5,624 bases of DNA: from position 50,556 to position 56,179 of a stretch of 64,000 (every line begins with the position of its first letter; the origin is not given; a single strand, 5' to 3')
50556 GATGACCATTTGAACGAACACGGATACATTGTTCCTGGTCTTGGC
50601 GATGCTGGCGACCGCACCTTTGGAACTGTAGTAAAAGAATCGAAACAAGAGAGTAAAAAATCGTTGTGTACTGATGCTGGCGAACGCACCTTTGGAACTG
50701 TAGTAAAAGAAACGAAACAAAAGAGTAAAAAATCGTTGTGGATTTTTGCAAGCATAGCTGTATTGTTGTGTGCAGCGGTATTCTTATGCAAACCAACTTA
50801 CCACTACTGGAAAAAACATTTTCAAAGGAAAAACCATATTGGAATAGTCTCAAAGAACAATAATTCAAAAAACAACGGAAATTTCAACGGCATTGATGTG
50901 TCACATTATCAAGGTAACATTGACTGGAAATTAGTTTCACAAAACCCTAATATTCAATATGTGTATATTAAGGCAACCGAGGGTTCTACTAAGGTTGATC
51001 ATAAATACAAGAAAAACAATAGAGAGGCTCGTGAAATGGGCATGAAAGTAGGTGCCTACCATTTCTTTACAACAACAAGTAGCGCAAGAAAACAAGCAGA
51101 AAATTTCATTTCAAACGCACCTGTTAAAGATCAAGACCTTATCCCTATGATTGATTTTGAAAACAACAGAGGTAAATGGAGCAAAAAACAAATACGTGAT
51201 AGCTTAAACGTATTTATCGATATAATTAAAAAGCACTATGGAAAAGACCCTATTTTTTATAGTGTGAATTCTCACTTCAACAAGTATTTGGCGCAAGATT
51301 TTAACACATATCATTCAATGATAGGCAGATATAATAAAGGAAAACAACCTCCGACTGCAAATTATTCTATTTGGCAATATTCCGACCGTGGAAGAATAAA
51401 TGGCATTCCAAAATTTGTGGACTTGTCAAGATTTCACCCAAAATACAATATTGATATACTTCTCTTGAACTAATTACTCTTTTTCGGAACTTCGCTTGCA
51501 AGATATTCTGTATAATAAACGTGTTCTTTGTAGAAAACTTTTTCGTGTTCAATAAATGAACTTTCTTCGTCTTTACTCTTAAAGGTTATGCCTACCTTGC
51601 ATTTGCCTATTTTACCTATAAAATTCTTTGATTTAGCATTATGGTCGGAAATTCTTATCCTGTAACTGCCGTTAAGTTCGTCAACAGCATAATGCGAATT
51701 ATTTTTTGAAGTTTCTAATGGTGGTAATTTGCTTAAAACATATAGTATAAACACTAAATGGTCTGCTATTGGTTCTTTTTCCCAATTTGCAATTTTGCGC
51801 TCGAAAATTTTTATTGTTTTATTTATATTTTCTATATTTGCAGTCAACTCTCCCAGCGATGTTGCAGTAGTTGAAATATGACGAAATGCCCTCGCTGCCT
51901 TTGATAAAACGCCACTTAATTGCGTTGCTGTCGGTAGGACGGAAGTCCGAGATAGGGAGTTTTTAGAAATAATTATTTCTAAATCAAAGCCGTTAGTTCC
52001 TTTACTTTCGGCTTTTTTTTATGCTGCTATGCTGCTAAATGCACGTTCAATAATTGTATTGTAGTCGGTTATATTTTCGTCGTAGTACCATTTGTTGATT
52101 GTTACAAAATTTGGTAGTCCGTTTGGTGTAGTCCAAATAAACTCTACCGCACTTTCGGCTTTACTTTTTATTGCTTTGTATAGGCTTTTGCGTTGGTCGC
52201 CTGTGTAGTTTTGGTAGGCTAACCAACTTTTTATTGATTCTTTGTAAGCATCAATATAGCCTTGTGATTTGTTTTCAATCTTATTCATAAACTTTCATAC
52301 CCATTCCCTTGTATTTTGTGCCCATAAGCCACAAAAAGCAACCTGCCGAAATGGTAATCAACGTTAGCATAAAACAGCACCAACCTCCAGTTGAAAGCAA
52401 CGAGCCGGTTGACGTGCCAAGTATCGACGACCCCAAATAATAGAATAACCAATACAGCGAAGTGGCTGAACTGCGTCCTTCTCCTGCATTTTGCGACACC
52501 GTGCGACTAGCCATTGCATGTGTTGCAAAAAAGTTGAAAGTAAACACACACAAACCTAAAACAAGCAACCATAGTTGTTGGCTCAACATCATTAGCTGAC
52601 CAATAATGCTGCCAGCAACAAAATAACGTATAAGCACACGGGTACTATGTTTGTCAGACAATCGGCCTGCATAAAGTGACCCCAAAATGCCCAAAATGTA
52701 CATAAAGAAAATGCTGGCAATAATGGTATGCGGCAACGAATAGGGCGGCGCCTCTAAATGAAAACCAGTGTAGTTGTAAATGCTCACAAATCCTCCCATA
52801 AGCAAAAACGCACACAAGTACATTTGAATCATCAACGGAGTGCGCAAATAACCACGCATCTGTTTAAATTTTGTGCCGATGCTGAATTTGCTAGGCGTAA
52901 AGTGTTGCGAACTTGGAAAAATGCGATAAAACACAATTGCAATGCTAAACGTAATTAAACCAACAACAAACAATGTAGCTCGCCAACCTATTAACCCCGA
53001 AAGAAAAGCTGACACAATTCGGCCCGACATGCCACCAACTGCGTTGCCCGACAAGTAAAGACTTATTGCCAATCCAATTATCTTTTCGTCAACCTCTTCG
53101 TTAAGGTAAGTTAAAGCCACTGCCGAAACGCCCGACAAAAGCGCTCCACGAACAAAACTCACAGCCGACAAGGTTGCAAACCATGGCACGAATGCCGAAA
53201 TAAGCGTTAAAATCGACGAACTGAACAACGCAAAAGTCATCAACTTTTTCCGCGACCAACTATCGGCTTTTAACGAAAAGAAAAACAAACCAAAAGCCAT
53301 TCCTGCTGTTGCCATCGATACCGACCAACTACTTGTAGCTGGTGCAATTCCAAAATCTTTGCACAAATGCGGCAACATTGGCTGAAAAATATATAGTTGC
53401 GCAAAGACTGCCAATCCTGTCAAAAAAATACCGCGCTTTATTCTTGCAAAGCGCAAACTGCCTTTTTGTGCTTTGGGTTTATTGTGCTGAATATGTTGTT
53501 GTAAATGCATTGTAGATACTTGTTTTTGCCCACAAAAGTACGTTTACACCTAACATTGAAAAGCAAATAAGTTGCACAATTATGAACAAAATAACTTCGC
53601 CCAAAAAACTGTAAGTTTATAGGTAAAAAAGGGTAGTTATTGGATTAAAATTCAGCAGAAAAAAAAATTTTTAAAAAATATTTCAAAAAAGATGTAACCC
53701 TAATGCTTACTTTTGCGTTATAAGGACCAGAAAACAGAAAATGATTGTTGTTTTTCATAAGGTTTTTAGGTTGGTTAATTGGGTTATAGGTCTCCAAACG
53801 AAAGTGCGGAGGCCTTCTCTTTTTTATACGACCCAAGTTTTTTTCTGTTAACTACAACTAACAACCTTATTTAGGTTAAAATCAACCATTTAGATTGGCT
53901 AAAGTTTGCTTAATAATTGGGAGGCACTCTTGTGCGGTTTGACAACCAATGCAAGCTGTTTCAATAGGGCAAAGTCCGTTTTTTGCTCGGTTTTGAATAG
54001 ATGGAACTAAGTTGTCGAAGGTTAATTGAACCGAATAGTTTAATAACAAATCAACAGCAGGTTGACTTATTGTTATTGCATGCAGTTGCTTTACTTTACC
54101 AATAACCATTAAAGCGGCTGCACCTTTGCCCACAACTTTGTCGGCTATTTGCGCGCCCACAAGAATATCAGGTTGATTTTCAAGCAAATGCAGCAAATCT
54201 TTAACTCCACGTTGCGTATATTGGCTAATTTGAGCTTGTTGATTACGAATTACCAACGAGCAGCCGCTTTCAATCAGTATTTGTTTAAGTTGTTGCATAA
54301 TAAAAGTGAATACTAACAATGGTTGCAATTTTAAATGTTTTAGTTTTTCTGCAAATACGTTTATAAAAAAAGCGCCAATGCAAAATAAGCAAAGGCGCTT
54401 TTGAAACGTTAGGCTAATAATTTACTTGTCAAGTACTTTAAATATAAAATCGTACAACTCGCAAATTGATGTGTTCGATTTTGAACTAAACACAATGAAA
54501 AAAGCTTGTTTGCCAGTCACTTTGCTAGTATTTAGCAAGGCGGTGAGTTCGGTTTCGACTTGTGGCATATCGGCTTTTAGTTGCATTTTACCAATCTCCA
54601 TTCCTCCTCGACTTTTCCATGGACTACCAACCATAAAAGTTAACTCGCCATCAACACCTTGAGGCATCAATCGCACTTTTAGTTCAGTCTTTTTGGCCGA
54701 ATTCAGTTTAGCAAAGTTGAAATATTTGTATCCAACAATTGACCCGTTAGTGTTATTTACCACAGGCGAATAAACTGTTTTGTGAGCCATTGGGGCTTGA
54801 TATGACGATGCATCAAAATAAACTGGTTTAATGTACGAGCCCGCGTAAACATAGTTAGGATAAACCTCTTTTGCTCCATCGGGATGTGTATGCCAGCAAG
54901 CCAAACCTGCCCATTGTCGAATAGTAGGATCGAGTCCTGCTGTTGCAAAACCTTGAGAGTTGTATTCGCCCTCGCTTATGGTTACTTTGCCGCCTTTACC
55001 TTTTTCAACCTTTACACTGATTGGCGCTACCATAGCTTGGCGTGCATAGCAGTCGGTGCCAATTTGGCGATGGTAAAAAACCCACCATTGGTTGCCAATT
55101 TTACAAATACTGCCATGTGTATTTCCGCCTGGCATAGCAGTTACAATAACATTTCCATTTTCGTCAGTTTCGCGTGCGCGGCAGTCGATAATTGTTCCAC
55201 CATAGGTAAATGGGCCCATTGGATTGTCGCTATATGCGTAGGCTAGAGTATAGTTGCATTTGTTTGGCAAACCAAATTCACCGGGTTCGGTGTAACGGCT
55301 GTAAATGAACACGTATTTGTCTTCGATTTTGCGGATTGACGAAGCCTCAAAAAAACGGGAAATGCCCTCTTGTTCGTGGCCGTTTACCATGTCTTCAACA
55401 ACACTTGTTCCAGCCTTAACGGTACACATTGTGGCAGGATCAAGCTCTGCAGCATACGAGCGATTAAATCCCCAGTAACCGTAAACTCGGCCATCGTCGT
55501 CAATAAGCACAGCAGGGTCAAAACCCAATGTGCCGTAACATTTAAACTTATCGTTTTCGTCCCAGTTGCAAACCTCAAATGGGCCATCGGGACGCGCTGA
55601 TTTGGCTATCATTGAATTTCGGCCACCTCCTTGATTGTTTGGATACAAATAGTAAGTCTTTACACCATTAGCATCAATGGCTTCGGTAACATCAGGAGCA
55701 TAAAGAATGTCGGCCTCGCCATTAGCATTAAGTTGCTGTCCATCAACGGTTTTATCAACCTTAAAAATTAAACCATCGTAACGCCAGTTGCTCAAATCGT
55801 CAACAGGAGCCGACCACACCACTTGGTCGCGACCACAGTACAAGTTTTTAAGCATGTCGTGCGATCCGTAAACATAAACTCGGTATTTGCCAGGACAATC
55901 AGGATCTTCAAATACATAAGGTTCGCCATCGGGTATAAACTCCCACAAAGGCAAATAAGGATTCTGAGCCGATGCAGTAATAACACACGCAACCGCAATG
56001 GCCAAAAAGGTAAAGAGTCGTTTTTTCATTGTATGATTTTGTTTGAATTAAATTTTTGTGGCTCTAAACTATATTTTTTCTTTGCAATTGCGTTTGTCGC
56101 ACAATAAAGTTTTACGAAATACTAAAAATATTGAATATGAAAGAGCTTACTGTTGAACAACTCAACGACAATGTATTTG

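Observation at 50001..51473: In-frame fusion of uracil phosphoribosyltransferase to a membrane-anchored GH25 muramidase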

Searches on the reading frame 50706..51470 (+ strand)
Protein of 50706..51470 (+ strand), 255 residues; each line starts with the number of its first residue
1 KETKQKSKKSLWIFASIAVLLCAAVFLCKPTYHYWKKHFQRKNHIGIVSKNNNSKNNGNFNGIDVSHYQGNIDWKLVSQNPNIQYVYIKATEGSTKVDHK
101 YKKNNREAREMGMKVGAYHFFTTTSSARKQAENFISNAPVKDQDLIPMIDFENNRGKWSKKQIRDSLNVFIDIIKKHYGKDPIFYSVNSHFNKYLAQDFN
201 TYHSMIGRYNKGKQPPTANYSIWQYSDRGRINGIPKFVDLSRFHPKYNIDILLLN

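Call 21: find_homologous_proteins(query=window:50706-51470:+)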
Query window:50706-51470:+ (255 aa): 2353 proteins with E <= 0.001 among 2547 candidates; the best 120 are listed.
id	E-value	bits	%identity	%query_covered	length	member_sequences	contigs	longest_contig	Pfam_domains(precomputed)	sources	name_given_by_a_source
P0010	1.0e-89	319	47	78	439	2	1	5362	PF01183.27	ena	-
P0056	3.1e-83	297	48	76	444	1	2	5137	PF01183.27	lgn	-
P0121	2.1e-79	285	44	80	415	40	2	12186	PF01183.27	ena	-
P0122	3.4e-75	271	46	75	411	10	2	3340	PF01183.27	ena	-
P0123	8.8e-75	270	45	75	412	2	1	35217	PF01183.27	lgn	-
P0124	2.7e-74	268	44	80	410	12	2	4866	PF01183.27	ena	-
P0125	6.6e-74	267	44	80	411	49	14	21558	PF01183.27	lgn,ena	-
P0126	6.7e-65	237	54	82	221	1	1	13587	PF01183.27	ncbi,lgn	-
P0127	1.8e-64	236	57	77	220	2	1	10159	PF01183.27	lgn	-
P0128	1.7e-63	233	56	77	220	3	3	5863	PF01183.27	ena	-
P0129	1.5e-59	220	54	76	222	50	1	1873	PF01183.27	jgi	jgi:lysozyme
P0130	6.3e-58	214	52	77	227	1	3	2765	PF01183.27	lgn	-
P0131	5.6e-57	211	52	76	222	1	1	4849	PF01183.27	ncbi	-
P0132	9.7e-57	211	55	76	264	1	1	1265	PF01183.27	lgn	-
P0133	6.5e-56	208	50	76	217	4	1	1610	PF01183.27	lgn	-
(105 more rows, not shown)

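Call 22: find_related_loci(query=window:50706-51470:+, collection=viral_contigs, flank=4000)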
Query window:50706-51470:+ (255 aa) in viral_contigs; peptide patterns used: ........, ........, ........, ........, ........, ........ (x = any residue, [..] = any of these).
12 stretches matched a pattern; 11 encode a relative of the query (tblastn E <= 1e-3); 11 distinct loci.
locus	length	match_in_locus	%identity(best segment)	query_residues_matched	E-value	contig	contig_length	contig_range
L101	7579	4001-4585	43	56-243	9e-44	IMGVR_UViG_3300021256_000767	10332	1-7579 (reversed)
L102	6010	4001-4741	25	1-234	5e-22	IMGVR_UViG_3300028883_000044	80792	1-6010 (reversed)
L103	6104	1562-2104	30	60-236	6e-17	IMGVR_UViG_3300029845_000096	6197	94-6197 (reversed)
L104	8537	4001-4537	29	62-236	8e-17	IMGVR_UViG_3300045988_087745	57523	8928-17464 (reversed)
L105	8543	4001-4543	30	60-236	6e-16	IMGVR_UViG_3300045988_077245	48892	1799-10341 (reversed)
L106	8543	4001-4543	30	60-236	6e-16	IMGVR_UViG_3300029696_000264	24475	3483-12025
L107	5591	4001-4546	29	59-236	8e-16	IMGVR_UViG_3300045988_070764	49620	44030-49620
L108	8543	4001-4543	29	60-236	1e-15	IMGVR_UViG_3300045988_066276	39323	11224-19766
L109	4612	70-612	29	60-236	1e-15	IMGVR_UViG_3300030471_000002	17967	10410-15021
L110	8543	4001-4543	29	60-236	1e-15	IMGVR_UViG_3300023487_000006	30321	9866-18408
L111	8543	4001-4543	29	60-236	1e-15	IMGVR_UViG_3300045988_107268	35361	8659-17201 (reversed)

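Call 26: find_encoding_contigs(protein=P0127, flank=5000, max_places=3)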
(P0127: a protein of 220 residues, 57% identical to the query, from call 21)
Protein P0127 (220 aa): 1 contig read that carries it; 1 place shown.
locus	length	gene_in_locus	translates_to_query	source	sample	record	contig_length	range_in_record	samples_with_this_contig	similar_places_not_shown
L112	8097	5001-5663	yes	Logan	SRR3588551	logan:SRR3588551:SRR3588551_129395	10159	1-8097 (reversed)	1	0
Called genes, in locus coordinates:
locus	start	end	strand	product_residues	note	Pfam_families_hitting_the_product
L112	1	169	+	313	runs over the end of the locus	-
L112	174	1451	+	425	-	-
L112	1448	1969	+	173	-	PF13650:Asp_protease_2 (weak), PF13975:gag-asp_proteas (weak)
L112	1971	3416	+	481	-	-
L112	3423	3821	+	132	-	-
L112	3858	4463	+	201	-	PF05708:Peptidase_C92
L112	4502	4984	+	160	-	-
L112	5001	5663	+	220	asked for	PF01183:Glyco_hydro_25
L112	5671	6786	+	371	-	-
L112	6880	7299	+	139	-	-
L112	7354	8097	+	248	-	?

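Call 27: find_encoding_contigs(protein=P0126, flank=5000, max_places=3)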
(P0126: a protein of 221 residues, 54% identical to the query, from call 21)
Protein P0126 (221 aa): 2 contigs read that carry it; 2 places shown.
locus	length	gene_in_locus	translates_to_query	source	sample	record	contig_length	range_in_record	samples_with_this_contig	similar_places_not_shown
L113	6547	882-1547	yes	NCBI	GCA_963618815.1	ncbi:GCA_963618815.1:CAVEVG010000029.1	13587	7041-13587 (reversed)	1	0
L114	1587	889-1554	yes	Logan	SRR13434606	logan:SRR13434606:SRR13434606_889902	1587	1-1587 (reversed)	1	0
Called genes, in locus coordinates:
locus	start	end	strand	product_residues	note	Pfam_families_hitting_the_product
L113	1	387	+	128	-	?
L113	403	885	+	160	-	PF08837:DUF1810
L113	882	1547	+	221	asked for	PF01183:Glyco_hydro_25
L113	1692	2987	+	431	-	PF00188:CAP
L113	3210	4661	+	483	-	PF03781:FGE-sulfatase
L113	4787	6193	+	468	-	PF01336:tRNA_anti-codon, PF00152:tRNA-synt_2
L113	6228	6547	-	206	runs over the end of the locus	-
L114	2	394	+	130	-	?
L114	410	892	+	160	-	PF08837:DUF1810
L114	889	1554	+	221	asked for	PF01183:Glyco_hydro_25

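Call 29: search_protein_families(library=phrogs, proteins=[window:50706-51470:+], max_evalue=0.01)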
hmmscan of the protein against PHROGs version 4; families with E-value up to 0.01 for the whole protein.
window:50706-51470:+ (255 aa): 6 families
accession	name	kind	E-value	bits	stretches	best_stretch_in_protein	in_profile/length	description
phrog_291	-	lysis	3.1e-39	136.1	1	20-243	93-305/509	endolysin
phrog_6219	-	lysis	2.5e-37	130.1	1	61-244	3-187/326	endolysin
phrog_6745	-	lysis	6.5e-30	105.3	1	60-221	4-166/396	endolysin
phrog_3084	-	lysis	1.6e-16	61.4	1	51-244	150-354/468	endolysin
phrog_23704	-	unknown function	2e-13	51.9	1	146-244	19-117/134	-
phrog_35916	-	unknown function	1.4e-05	25.3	1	63-207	7-153/488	-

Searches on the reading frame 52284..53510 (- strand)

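Call 28: search_protein_families(library=pfam, proteins=[window:52284-53510:-], max_evalue=0.001)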
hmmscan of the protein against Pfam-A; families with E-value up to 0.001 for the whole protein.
window:52284-53510:- (409 aa): 2 families
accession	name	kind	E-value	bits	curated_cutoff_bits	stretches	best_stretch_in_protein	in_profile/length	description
PF07690.21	MFS_1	-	3.9e-40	138.3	33.4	2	28-363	1-345/347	Major Facilitator Superfamily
PF00083.30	Sugar_tr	-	1.1e-07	31.5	22.3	1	59-205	47-198/452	Sugar (and other) transporter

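Call 72: search_protein_families(library=pfam, proteins=[L208:5200-6006:-], max_evalue=1)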
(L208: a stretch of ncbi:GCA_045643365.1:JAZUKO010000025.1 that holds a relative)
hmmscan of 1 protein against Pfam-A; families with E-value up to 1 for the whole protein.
L208:5200-6006:- (269 aa): 0 families

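Call 73: search_protein_families(library=padloc, proteins=[L208:5200-6006:-], max_evalue=0.01)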
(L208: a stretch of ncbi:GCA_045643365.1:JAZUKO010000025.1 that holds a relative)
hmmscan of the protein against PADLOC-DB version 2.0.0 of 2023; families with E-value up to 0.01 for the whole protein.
L208:5200-6006:- (269 aa): 0 families

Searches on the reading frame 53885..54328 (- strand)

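Call 28: search_protein_families(library=pfam, proteins=[window:53885-54328:-], max_evalue=0.001)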
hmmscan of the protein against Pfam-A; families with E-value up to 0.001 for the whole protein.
window:53885-54328:- (148 aa): 1 family
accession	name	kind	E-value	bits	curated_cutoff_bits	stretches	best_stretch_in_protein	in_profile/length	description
PF08973.16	TM1506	-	6.9e-43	145.9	27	1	14-143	2-130/130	Domain of unknown function (DUF1893)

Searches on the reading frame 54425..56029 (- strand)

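Call 28: search_protein_families(library=pfam, proteins=[window:54425-56029:-], max_evalue=0.001)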
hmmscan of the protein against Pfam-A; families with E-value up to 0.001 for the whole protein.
window:54425-56029:- (535 aa): 1 family
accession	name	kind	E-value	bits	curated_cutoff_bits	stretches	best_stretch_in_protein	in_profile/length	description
PF04616.20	Glyco_hydro_43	-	4.4e-17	62.8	32.2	1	77-337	41-280/288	Glycosyl hydrolases family 43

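Call 72: search_protein_families(library=pfam, proteins=[L208:5200-6006:-], max_evalue=1)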
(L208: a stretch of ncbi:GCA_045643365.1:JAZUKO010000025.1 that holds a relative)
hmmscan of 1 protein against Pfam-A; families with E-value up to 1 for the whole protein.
L208:5200-6006:- (269 aa): 0 families

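Call 73: search_protein_families(library=padloc, proteins=[L208:5200-6006:-], max_evalue=0.01)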
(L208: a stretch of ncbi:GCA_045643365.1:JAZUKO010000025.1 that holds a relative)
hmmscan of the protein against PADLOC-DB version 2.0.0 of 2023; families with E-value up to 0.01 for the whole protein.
L208:5200-6006:- (269 aa): 0 families
